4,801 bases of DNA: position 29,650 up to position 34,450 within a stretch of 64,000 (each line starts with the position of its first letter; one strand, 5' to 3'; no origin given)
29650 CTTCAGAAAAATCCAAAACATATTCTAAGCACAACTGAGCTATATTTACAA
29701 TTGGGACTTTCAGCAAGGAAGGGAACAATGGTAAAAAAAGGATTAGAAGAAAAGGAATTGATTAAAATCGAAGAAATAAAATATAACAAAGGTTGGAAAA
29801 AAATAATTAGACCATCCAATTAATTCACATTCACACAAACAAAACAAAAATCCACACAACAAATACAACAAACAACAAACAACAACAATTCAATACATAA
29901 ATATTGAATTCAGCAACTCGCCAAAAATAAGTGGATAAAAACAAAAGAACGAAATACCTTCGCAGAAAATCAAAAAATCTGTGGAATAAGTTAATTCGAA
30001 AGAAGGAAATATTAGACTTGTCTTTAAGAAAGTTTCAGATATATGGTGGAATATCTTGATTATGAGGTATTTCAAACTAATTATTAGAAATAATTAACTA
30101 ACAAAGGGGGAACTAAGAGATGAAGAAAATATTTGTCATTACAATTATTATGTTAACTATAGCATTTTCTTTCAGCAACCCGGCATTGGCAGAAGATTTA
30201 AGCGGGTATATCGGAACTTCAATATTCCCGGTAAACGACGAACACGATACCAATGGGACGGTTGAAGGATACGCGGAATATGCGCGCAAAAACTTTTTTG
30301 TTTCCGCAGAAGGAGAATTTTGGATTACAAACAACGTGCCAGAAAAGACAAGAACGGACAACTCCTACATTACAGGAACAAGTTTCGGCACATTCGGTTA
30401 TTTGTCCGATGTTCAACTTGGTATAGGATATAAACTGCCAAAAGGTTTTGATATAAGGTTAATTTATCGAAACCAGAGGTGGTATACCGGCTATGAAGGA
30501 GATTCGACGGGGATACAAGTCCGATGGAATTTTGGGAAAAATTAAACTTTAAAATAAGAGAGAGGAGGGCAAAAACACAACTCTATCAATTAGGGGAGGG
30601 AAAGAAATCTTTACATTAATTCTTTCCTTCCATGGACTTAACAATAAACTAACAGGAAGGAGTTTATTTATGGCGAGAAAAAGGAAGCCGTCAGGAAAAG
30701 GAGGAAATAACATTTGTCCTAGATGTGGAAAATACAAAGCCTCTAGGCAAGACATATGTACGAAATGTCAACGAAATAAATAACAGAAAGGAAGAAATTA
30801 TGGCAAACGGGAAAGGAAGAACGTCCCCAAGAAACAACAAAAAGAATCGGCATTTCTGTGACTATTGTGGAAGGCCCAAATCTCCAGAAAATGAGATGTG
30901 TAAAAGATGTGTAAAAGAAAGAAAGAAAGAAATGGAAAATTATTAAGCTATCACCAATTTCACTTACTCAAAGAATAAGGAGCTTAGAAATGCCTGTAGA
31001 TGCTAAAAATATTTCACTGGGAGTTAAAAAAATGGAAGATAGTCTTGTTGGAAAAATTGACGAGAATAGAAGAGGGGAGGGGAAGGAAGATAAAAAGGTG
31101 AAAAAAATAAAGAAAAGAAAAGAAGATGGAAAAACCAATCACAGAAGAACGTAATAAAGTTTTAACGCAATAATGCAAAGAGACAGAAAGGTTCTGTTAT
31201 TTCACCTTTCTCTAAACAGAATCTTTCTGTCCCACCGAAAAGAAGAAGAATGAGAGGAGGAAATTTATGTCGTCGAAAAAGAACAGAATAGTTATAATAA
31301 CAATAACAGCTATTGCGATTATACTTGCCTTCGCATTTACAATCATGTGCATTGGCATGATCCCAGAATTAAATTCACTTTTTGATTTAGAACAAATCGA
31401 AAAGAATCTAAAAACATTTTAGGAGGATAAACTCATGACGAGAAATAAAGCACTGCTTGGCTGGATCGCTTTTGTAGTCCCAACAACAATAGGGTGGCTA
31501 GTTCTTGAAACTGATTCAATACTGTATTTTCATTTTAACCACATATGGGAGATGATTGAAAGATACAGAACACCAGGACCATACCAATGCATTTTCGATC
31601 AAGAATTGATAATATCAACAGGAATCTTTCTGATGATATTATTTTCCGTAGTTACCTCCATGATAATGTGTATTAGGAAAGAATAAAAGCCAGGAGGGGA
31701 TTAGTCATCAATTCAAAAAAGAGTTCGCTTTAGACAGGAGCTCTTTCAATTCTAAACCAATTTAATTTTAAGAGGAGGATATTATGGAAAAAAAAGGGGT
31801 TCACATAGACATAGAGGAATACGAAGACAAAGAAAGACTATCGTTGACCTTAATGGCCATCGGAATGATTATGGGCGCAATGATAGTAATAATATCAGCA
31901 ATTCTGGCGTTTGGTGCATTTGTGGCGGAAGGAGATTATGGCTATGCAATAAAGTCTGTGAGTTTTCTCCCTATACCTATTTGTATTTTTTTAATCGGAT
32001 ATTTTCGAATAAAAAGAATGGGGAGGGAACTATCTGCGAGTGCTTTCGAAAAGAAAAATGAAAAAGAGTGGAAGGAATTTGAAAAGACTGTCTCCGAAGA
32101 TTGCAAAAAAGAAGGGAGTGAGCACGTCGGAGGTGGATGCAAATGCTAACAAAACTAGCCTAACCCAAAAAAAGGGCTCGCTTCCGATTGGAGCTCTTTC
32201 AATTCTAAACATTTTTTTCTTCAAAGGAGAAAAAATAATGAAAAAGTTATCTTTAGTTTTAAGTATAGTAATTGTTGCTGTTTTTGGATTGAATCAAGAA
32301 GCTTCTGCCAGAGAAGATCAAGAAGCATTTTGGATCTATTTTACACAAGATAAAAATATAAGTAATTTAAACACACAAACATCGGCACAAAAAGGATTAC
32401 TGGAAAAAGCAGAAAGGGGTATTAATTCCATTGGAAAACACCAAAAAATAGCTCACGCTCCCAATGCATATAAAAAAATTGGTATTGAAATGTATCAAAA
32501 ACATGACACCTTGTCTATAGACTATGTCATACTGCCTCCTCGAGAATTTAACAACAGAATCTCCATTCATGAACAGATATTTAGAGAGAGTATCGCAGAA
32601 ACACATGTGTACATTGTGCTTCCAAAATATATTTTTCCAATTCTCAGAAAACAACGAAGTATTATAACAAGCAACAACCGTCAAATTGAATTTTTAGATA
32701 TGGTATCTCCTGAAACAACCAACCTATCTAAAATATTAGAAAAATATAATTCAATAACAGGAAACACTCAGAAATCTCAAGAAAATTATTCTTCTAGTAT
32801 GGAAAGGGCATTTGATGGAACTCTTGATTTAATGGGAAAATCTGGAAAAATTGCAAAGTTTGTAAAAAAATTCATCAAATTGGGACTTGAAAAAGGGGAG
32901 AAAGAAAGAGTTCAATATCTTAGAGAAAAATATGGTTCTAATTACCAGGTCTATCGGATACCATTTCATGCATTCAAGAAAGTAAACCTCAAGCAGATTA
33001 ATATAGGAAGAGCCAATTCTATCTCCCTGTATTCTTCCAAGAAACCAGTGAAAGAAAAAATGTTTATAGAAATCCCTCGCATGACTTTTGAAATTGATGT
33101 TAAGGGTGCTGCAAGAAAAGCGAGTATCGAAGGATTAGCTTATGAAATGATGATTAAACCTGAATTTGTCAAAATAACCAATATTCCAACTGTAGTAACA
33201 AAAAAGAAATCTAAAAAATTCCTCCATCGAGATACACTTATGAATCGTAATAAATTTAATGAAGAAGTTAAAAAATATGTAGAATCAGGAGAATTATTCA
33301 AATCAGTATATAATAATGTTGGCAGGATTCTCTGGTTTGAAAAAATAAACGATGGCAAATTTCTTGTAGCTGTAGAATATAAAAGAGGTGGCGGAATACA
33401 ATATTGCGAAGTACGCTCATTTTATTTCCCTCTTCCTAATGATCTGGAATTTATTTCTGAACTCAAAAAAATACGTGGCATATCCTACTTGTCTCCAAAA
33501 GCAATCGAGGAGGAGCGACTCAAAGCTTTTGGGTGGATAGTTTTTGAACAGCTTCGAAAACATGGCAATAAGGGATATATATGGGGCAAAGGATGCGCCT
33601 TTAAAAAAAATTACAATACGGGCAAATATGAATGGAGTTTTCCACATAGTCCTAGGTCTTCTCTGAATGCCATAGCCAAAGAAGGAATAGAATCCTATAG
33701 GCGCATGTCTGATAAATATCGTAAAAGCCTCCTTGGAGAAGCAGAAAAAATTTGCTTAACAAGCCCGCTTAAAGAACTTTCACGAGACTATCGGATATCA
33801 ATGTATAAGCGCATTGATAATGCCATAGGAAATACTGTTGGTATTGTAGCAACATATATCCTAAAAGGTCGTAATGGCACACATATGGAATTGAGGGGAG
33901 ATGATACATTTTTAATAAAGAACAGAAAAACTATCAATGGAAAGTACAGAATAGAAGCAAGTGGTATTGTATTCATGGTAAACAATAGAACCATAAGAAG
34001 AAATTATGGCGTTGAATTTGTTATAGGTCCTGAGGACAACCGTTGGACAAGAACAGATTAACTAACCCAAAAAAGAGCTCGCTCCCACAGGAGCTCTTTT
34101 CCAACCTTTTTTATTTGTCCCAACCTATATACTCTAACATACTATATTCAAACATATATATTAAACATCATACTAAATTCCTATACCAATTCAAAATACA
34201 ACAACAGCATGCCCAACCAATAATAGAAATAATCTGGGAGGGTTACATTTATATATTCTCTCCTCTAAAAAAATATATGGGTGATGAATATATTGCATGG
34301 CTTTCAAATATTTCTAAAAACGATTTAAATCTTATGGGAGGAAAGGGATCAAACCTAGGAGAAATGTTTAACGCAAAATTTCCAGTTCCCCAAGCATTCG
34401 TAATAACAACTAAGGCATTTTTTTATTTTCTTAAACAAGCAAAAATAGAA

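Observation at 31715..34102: Three copies of a conserved ~40-nt hairpin element placed just after stop codons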

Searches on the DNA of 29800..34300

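Call 52: search_rna_families(source=window, start=29800, end=34300, threshold=evalue, max_evalue=1)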
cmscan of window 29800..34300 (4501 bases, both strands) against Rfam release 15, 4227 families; matches with E-value up to 1: 0.
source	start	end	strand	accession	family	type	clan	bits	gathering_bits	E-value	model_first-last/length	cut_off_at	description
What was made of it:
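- On Any Rfam family: At E-value up to 1, there is no match in 29800-34300 (call 52).
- On Archaeal SECIS or readthrough element: No Rfam SECIS match was found (call 52).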

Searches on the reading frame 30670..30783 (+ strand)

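Call 14: search_protein_families(library=pfam, proteins=[window:30670-30783:+], max_evalue=0.01)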
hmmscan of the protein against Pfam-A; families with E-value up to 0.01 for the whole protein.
window:30670-30783:+ (37 aa): 2 families
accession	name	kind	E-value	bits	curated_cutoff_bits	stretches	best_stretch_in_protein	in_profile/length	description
PF13248.11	Zn_ribbon_3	-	9.3e-05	22.2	27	1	14-34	3-23/26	zinc-ribbon domain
PF18912.6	DZR_2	-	0.0026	18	27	1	16-35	10-29/56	Double zinc ribbon domain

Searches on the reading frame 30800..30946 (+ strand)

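Call 14: search_protein_families(library=pfam, proteins=[window:30800-30946:+], max_evalue=0.01)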
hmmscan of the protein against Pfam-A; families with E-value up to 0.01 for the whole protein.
window:30800-30946:+ (48 aa): 2 families
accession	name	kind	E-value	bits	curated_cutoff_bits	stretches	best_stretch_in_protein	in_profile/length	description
PF18912.6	DZR_2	-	0.0026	18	27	1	16-37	35-55/56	Double zinc ribbon domain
PF12773.13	DZR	-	0.0048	17.5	27.3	1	12-43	7-36/45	Double zinc ribbon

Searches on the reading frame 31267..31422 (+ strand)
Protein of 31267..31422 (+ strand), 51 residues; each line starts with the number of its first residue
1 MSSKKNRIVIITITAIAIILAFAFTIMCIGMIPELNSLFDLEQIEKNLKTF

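Call 14: search_protein_families(library=pfam, proteins=[window:31267-31422:+], max_evalue=0.01)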
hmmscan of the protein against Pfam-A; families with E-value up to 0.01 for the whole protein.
window:31267-31422:+ (51 aa): 1 family
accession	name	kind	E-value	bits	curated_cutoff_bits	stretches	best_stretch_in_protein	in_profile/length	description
PF20377.3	DUF6672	-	0.0024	18.1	24.3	1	2-30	2-30/152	Family of unknown function (DUF6672)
